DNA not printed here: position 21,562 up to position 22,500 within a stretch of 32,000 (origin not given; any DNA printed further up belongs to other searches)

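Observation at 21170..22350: Translationally coupled pair of unknown genes at the prophage end: a 213-aa soluble protein plus a C-tail-anchored coiled-coil membrane protein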

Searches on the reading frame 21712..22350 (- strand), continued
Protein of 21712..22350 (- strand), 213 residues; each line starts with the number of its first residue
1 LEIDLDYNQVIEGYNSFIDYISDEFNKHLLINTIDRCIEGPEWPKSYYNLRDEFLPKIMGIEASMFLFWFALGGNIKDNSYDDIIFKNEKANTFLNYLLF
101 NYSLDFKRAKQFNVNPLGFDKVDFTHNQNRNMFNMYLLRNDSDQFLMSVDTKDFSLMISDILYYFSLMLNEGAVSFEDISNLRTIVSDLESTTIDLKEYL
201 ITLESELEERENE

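Call 45: fold_search(model_id=the predicted structure, library=viral)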
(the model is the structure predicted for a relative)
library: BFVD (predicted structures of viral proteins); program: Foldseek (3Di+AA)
matches with E <= 10: 1344; with E <= 0.001: 0
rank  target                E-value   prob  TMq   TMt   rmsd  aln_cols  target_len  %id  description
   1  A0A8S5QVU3            4.0e-02  0.85  0.16  0.11  27.7        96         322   19  Uncharacterized protein [Siphoviridae sp. ctzSN25]
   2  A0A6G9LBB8            8.7e-02  0.93  0.18  0.41   9.7        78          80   20  (no name in the UniProt tables at hand)
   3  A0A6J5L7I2            8.7e-02  0.77  0.16  0.34  11.9        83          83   14  Uncharacterized protein [uncultured Caudovirales phage]
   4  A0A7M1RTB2            1.0e-01  1.00  0.21  0.65   2.0        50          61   14  Uncharacterized protein [uncultured phage cr130_1]
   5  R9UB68                1.2e-01  0.41  0.15  0.27  14.8        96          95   18  (no name in the UniProt tables at hand)
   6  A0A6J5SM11            1.3e-01  0.96  0.18  0.35   7.2        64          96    9  Uncharacterized protein [uncultured Caudovirales phage]
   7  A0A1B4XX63            1.3e-01  0.14  0.14  0.13  17.6       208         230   15  Uncharacterized protein [Tenacibaculum phage pT24]
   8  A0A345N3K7            1.4e-01  0.63  0.18  0.20   9.4       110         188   15  (no name in the UniProt tables at hand)
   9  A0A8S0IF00            1.4e-01  0.92  0.20  0.27   6.4        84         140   18  (no name in the UniProt tables at hand)
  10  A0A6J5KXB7            1.4e-01  0.47  0.18  0.31  14.0       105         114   11  Uncharacterized protein [uncultured Caudovirales phage]
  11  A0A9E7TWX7            1.5e-01  1.00  0.18  0.66   2.4        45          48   11  (no name in the UniProt tables at hand)
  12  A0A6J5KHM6            1.5e-01  0.90  0.16  0.38   8.2        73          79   16  Uncharacterized protein [uncultured Caudovirales phage]
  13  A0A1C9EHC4            1.5e-01  0.25  0.11  0.15  11.5        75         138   13  Baseplate wedge protein [Mycobacterium phage Tonenili]
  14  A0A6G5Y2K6            1.5e-01  0.14  0.16  0.10  17.0       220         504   10  (no name in the UniProt tables at hand)
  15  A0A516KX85            1.7e-01  0.93  0.24  0.35   5.1        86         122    8  (no name in the UniProt tables at hand)
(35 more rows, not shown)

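Call 55: find_related_loci(query=A3, collection=viral_contigs, flank=8000)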
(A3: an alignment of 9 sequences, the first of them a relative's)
Query A3 (213 aa) in viral_contigs; peptide patterns used: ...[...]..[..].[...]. (x = any residue, [..] = any of these).
13 stretches matched a pattern; 2 encode a relative of the query (tblastn E <= 1e-3); 2 distinct loci.
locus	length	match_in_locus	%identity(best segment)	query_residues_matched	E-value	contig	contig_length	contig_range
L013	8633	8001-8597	36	1-190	3e-44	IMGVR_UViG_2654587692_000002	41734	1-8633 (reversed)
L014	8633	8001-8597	36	1-190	2e-44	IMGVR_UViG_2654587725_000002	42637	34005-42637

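Call 56: find_related_loci(query=A1, collection=genome_contigs, flank=8000)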
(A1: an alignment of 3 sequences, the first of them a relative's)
Query A1 (213 aa) in genome_contigs; peptide patterns used: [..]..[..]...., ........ (x = any residue, [..] = any of these).
52 stretches matched a pattern; 1 encode a relative of the query (tblastn E <= 1e-3); 1 distinct loci.
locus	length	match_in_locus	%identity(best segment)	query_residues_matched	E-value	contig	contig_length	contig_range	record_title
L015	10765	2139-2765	47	1-198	3e-58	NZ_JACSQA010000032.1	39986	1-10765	Ureibacillus galli strain Re31 NODE_32_length_39986_cov_43.022201, whole genome shotgun sequence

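Call 57: find_encoding_contigs(protein=P0007, flank=6000, max_places=3)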
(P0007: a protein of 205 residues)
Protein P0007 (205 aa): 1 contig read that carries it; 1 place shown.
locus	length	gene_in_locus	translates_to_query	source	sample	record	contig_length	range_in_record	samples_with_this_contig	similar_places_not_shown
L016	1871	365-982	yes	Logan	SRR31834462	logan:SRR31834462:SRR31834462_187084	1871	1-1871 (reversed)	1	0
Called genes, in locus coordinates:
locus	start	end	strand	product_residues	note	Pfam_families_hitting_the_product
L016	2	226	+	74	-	?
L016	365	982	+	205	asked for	-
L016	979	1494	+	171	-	-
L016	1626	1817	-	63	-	-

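Call 58: find_encoding_contigs(protein=P0037, flank=6000, max_places=3)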
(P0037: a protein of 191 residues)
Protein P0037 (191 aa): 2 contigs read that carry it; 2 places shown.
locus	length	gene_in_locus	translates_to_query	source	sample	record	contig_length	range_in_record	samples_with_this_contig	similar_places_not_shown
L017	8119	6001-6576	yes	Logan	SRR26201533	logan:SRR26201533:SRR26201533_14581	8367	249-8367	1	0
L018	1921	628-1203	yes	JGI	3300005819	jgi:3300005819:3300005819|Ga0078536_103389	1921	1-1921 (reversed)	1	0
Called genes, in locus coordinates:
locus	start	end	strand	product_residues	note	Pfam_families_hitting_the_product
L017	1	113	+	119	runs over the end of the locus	?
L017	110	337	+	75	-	-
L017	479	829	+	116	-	-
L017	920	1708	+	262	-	PF25680:Mom (weak)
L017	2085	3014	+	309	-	PF01582:TIR, PF13676:TIR_2, PF07833:Cu_amine_oxidN1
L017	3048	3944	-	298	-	-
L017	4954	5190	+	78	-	PF00589:Phage_integrase (weak)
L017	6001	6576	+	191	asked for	-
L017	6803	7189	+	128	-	-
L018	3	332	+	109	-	?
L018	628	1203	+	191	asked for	-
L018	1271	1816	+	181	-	-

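Call 59: find_encoding_contigs(protein=P0036, flank=6000, max_places=3)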
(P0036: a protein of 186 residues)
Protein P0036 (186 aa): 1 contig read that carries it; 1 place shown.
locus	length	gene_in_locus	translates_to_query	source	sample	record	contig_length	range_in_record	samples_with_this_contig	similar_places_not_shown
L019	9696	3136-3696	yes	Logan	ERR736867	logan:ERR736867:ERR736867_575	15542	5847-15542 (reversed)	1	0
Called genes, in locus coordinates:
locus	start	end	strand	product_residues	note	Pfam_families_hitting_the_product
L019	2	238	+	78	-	?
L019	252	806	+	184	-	PF14301:DUF4376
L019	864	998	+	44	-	-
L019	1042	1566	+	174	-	PF05105:Phage_holin_4_1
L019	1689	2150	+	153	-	PF01832:Glucosaminidase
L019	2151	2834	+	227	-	-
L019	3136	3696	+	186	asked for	-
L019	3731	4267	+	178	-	-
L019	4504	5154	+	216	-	-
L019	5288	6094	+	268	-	PF02735:Ku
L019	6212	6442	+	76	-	-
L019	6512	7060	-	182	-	PF14470:bPH_3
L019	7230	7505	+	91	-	PF01726:LexA_DNA_bind, PF12802:MarR_2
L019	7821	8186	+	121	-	PF03788:LrgA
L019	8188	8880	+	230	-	PF04172:LrgB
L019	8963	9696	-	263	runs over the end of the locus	PF00912:Transgly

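Call 67: find_encoding_contigs(protein=P0012, flank=6000, max_places=2)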
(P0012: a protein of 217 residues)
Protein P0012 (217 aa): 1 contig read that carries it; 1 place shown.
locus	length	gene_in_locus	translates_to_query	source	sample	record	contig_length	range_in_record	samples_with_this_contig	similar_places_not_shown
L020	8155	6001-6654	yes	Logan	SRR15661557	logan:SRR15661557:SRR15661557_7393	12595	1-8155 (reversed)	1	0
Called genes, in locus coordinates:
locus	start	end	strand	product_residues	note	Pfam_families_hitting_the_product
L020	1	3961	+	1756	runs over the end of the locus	PF02018:CBM_4_9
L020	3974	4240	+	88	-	-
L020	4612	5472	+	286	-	PF01520:Amidase_3, PF01471:PG_binding_1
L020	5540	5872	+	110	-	-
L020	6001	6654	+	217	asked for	-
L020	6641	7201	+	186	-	-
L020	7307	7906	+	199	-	PF09851:SHOCT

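Call 68: find_encoding_contigs(protein=P0022, flank=6000, max_places=2)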
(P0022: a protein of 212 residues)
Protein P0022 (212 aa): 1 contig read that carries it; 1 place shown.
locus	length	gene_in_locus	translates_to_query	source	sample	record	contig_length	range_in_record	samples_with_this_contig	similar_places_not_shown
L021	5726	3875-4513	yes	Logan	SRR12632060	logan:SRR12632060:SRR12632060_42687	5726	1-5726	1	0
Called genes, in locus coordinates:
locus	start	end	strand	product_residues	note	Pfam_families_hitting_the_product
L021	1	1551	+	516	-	?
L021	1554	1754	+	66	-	-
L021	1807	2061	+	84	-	PF10779:XhlA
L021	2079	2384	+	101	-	-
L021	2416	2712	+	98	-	PF11195:Tad2-like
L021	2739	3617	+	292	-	PF01520:Amidase_3, PF09374:PG_binding_3 (faint), PF01471:PG_binding_1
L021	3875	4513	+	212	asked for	-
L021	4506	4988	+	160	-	-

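Call 73: search_protein_families(library=pfam, proteins=[L013:6130-7641:-, L013:5769-6101:-, L001:2266-4581:+, L020:5540-5869:+, L019:2151-2831:+, L019:4504-5151:+], max_evalue=0.01)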
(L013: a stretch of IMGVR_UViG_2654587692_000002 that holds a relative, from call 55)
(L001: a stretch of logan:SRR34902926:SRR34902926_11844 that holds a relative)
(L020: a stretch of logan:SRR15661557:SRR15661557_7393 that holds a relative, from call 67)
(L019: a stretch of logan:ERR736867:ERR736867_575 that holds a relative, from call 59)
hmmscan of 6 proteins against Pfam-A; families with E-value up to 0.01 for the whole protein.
L013:6130-7641:- (503 aa): 3 families
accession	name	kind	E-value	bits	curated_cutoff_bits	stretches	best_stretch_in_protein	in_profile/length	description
PF04740.18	LXG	-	1.6e-74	250.6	26.5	1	1-201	1-201/202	LXG domain of WXG superfamily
PF15542.11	Ntox50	-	3.5e-25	89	22.2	1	408-500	1-92/92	Bacterial toxin 50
PF14449.11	PT-TG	-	6.2e-19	68.2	23.5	1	305-373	1-67/68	Pre-toxin TG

L013:5769-6101:- (110 aa): 0 families

L001:2266-4581:+ (772 aa): 2 families
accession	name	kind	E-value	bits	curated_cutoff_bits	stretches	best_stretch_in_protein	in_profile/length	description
PF13173.12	AAA_14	-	0.00087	19.7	27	0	393-429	4-39/129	AAA domain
PF10412.15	TrwB_AAD_bind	-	0.0012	18.2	20.5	0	621-704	205-288/387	Type IV secretion-system coupling protein DNA-binding domain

L020:5540-5869:+ (110 aa): 0 families

L019:2151-2831:+ (227 aa): 0 families

L019:4504-5151:+ (216 aa): 0 families

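Call 74: search_dna_similar(query=P0001, collection=phages, mode=protein, max_evalue=0.001, max_rows=20)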
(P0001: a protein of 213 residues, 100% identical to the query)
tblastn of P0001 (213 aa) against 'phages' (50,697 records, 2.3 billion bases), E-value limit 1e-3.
No match.

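Call 76: search_dna_similar(query=P0022, collection=phages, mode=protein, max_evalue=0.001, max_rows=20)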
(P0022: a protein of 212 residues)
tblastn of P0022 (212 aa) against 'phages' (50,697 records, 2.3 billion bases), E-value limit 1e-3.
No match.

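Call 77: search_dna_similar(query=P0034, collection=phages, mode=protein, max_evalue=0.001, max_rows=20)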
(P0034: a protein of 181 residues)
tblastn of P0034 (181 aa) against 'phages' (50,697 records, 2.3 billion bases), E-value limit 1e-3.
No match.

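Call 79: find_encoding_contigs(protein=P0028, flank=6000, max_places=2)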
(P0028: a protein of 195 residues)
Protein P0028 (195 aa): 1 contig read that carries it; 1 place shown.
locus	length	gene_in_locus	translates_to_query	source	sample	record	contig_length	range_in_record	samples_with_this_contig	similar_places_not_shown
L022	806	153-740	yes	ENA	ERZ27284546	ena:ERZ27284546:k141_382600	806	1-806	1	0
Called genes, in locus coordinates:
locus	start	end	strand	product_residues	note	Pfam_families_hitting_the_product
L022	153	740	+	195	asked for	-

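Call 80: find_encoding_contigs(protein=P0029, flank=6000, max_places=2)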
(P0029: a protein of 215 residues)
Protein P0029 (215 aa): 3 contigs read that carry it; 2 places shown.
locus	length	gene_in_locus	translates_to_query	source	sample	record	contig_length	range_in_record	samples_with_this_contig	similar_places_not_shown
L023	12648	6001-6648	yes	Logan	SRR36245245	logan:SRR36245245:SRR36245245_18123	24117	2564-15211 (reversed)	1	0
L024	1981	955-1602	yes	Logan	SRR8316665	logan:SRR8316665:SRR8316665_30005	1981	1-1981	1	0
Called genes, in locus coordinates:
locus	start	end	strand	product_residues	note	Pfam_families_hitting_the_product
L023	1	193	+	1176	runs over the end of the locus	PF20155:TMP_3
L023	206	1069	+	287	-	PF22768:SPP1_Dit (weak)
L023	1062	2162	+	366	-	PF14594:Sipho_Gp37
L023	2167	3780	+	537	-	-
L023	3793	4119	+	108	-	-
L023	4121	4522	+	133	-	PF02839:CBM_5_12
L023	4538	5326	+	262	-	PF01471:PG_binding_1, PF09374:PG_binding_3 (faint), PF01471:PG_binding_1, PF08291:Peptidase_M15_3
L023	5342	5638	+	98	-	-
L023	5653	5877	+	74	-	-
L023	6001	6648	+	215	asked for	-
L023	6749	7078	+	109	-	-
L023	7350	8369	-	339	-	PF00589:Phage_integrase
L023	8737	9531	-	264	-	PF01381:HTH_3 (weak), PF13443:HTH_26, PF00717:Peptidase_S24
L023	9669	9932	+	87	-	PF05339:DUF739, PF01381:HTH_3, PF13443:HTH_26 (weak), PF13560:HTH_31 (weak)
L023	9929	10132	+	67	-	PF03374:ANT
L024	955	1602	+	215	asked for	-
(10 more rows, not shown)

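Call 89: find_related_loci(query=A7, collection=metagenome_contigs, flank=6000)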
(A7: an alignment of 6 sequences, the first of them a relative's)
Query A7 (213 aa) in metagenome_contigs; peptide patterns used: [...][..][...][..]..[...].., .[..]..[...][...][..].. (x = any residue, [..] = any of these).
224 stretches matched a pattern, but none encodes a relative of the query by tblastn (E <= 1e-3).

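Call 96: search_solved_structures(query=A9, max_evalue=1)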
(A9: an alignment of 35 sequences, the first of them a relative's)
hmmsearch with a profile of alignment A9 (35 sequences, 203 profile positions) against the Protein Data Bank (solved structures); distinct sequences matched with E-value up to 1: 5.
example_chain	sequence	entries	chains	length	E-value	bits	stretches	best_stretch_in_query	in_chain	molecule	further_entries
3q9d_A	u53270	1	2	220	3e-05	26.7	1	63-197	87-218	Protein CPn_0803/CP_1068/CPj0803/CpB0832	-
4mlk_A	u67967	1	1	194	5.5e-05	25.8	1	64-198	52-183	CT584 protein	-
3tqs_A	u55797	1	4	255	0.14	14.8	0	122-154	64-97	Ribosomal RNA small subunit methyltransferase A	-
6egc_A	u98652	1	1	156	0.38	13.3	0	153-200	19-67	SC_2L4HC2_23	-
5wwo_C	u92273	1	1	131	0.39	13.3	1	143-196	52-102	Protein LTV1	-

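Call 98: search_protein_families(library=phrogs, proteins=[L020:6641-7198:+], max_evalue=0.01)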
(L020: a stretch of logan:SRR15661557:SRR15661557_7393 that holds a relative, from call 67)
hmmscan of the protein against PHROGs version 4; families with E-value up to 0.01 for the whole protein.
L020:6641-7198:+ (186 aa): 1 family
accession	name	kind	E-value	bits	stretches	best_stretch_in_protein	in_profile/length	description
phrog_7090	-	unknown function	0.00011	23.7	1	75-170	28-125/127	-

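Call 114: search_protein_families(library=pfam, proteins=[L020:6641-7198:+, L021:4506-4985:+], max_evalue=0.01)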
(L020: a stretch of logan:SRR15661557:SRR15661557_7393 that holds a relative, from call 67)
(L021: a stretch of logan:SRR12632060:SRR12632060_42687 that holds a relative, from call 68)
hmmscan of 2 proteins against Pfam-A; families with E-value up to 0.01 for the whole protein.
L020:6641-7198:+ (186 aa): 1 family
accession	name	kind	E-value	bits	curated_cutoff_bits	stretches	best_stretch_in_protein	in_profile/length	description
PF07666.16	MpPF26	-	0.00025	21.5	37.2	1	136-178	31-73/75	M penetrans paralogue family 26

L021:4506-4985:+ (160 aa): 2 families
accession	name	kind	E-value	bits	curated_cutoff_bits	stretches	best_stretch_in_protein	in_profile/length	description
PF07798.16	CCDC90-like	-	2.5e-05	24.6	33.5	1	42-157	52-171/175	Coiled-coil domain-containing protein 90-like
PF10498.14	IFT57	-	0.00066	19.2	40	1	33-130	229-328/360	Intra-flagellar transport protein 57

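Call 118: list_cluster_members(proteins=[P0008, P0009, P0010, P0011, P0013, P0014, P0020, P0024, P0031, P0034])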
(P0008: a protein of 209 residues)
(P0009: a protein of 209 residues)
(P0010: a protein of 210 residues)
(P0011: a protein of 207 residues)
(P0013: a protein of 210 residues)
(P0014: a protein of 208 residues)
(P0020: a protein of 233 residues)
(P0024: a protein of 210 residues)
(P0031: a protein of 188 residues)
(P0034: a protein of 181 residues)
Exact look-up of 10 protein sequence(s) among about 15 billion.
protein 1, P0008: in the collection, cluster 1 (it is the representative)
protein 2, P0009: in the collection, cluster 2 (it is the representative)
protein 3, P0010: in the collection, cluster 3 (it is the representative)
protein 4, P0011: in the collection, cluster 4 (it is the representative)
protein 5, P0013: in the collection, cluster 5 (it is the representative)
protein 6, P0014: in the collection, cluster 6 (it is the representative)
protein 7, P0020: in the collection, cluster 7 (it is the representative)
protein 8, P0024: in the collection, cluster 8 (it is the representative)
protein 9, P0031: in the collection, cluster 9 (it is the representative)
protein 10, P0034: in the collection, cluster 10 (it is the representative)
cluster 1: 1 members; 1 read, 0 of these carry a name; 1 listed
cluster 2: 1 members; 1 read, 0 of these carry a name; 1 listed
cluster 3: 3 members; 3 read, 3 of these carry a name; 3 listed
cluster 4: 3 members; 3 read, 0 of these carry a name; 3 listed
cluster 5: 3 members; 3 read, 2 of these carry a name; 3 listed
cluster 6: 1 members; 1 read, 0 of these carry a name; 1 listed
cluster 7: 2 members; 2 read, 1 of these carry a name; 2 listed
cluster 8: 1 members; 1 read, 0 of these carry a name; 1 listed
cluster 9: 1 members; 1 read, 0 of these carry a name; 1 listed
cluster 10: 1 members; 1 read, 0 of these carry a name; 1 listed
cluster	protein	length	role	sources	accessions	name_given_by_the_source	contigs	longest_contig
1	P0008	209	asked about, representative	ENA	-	-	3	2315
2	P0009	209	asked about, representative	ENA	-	-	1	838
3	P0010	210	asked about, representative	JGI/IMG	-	hypothetical protein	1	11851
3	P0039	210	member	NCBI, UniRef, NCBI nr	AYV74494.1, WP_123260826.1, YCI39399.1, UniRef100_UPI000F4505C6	hypothetical protein M1D49_09080 [Bacillus sp. PK3-056] | hypothetical protein n=1 Tax=Niallia circulans TaxID=1397 RepID=UPI000F4505C6 | hypothetical protein [Niallia circulans]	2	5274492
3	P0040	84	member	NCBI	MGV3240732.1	hypothetical protein ACEF17_11610, partial [Streptococcus hyovaginalis]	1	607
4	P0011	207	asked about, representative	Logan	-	-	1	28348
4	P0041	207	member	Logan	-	-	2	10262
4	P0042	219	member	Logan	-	-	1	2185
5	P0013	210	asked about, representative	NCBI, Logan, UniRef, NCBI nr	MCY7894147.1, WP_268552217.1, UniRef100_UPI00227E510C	hypothetical protein MOB09_14240 [Bacillus vallismortis] | hypothetical protein n=1 Tax=Bacillus vallismortis TaxID=72361 RepID=UPI00227E510C | hypothetical protein [Bacillus vallismortis]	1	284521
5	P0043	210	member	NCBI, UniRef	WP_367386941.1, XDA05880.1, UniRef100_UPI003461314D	hypothetical protein ABZM97_15765 [Bacillus vallismortis] | hypothetical protein n=1 Tax=Bacillus vallismortis TaxID=72361 RepID=UPI003461314D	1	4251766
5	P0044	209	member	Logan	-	-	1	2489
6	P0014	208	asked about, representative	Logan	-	-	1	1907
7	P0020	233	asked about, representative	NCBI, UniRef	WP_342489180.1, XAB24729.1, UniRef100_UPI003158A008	hypothetical protein MKX67_09010 [Cytobacillus sp. FSL W7-1323] | hypothetical protein n=1 Tax=Cytobacillus sp. FSL W7-1323 TaxID=2921700 ...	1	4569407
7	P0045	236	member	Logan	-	-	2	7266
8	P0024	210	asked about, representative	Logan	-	-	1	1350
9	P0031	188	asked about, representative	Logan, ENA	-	-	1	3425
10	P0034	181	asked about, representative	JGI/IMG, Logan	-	-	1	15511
